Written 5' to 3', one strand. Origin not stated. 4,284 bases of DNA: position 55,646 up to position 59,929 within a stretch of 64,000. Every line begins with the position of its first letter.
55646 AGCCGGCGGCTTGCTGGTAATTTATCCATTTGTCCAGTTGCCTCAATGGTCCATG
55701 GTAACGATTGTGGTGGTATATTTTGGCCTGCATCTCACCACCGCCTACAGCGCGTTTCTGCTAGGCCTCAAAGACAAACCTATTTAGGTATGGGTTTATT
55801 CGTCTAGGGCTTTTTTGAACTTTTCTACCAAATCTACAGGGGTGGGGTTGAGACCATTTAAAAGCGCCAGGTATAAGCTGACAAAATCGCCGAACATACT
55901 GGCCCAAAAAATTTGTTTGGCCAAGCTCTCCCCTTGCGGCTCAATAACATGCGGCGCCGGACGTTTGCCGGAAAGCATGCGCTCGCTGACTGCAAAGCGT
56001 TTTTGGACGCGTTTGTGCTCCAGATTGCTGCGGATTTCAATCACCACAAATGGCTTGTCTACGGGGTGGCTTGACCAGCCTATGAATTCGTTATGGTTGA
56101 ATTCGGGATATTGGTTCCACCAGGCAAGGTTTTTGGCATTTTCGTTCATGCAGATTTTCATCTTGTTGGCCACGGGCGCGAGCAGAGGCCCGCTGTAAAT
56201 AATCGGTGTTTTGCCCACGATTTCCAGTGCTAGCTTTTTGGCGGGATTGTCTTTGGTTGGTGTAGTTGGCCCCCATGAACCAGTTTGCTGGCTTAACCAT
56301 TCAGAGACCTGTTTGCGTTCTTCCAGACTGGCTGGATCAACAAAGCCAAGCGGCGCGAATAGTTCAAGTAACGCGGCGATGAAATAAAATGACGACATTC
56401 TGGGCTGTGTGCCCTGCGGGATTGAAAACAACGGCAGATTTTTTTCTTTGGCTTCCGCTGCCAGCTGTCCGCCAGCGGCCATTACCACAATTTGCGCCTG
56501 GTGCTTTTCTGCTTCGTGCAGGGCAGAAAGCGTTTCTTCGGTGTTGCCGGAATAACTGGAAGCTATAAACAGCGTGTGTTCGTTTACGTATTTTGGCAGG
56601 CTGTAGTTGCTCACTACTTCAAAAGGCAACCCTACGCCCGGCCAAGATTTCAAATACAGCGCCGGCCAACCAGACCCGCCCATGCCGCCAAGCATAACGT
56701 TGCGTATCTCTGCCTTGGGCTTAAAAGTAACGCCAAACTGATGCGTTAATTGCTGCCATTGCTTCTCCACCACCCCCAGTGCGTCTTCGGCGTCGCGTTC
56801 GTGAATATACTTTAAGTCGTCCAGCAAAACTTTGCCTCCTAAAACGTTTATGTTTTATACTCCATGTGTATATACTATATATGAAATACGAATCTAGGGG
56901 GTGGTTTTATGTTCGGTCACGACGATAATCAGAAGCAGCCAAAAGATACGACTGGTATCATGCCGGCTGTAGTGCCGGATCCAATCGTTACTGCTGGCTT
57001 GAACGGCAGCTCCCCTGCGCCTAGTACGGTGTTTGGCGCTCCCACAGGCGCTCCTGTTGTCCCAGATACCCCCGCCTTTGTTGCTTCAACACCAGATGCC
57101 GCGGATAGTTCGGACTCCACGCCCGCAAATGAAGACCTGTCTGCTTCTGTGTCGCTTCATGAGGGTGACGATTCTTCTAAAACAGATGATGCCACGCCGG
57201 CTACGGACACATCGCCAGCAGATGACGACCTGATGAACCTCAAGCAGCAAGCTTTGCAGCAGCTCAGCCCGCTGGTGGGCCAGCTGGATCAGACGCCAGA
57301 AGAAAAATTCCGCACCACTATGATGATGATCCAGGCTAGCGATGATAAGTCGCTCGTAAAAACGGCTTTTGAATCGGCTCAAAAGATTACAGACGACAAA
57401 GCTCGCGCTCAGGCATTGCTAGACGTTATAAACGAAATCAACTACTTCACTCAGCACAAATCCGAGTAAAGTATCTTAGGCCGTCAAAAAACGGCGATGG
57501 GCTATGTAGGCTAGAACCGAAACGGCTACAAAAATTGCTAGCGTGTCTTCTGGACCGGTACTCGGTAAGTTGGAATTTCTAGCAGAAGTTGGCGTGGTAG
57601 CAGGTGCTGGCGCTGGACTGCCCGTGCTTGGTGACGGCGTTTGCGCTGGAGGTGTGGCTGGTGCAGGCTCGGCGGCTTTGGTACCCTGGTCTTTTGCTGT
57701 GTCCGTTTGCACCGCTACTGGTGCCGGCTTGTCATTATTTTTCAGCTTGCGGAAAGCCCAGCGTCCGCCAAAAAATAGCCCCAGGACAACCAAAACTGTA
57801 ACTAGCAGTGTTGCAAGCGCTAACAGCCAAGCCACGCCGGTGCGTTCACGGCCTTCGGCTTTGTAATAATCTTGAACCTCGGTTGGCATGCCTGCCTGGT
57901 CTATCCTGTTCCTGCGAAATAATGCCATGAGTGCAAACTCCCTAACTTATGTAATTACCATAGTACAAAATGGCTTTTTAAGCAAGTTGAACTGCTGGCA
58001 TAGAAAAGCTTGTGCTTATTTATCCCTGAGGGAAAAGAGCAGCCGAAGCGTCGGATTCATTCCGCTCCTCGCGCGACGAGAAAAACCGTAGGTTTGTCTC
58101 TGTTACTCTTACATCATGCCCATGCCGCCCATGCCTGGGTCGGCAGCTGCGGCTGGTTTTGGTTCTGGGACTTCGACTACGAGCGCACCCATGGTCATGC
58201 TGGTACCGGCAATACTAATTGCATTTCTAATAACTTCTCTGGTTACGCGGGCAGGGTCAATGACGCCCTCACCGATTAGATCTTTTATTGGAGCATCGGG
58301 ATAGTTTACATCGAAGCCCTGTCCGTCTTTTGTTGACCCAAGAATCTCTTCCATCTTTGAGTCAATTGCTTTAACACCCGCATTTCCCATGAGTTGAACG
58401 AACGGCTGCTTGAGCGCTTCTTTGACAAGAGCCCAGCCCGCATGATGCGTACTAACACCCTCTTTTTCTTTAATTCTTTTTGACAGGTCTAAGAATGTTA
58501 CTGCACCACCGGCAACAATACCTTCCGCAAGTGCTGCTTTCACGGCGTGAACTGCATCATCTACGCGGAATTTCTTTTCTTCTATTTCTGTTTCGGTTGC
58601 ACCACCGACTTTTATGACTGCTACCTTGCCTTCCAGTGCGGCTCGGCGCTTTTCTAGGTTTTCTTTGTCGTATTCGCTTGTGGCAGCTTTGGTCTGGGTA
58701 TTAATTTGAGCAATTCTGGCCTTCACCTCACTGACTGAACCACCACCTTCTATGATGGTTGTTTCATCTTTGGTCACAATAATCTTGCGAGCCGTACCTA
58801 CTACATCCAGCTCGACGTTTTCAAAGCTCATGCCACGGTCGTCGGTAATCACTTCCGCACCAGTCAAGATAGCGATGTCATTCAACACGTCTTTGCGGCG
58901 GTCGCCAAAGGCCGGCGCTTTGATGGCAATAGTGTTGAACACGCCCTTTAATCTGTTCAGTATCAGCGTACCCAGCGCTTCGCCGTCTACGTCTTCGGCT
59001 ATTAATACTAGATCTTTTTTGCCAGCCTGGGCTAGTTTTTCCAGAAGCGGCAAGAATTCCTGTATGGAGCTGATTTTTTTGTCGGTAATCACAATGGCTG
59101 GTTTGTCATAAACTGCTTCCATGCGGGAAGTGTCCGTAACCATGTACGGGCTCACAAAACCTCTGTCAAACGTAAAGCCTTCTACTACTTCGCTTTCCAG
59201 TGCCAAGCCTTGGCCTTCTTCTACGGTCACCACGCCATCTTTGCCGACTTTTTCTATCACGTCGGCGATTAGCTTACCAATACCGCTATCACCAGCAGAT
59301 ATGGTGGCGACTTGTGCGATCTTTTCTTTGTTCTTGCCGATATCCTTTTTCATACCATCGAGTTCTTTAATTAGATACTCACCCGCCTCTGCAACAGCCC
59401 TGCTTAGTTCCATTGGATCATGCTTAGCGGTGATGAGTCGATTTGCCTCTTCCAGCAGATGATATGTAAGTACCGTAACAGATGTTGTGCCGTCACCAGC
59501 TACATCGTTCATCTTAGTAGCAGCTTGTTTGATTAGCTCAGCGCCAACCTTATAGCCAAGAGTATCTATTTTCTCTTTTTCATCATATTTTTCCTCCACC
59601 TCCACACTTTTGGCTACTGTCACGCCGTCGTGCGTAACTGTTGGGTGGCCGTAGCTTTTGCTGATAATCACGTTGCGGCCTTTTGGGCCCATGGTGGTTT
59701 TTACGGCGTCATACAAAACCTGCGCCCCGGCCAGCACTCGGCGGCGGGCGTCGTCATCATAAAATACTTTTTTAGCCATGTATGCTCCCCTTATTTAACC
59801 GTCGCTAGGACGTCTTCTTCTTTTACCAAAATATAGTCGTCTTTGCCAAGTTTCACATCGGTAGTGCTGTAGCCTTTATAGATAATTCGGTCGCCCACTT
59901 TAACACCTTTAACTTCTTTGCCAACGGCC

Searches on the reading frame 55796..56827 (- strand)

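Call 101: search_protein_families(library=pfam, proteins=[window:55796-56827:-], max_evalue=0.0001)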
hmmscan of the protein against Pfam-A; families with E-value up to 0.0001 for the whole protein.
window:55796-56827:- (343 aa): 1 family
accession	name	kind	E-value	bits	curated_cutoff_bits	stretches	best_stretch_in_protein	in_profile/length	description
PF10432.14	bact-PGI_C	-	6.4e-43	146.7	24.5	1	193-341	2-151/151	Bacterial phospho-glucose isomerase C-terminal SIS domain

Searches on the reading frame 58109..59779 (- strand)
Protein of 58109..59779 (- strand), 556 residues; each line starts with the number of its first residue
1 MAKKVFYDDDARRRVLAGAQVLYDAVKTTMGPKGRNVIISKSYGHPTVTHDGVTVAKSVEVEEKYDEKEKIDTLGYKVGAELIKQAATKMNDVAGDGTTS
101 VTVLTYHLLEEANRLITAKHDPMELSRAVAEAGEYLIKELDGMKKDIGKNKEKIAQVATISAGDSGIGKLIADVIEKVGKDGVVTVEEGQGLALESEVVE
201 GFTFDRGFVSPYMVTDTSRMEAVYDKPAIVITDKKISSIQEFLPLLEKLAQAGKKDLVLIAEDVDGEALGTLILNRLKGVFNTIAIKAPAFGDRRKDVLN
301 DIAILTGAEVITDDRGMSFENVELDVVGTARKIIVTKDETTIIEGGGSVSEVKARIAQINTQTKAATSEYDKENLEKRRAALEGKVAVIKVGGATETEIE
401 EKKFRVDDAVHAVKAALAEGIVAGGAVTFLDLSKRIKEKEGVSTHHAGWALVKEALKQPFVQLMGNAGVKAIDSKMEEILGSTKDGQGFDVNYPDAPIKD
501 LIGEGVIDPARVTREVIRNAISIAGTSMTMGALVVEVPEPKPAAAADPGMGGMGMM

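Call 101: search_protein_families(library=pfam, proteins=[window:58109-59779:-], max_evalue=0.0001)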
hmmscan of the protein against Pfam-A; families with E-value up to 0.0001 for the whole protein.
window:58109-59779:- (556 aa): 1 family
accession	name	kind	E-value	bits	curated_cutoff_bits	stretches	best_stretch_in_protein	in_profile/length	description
PF00118.29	Cpn60_TCP1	-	8.3e-67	226.4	34.3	1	22-535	1-487/490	TCP-1/cpn60 chaperonin family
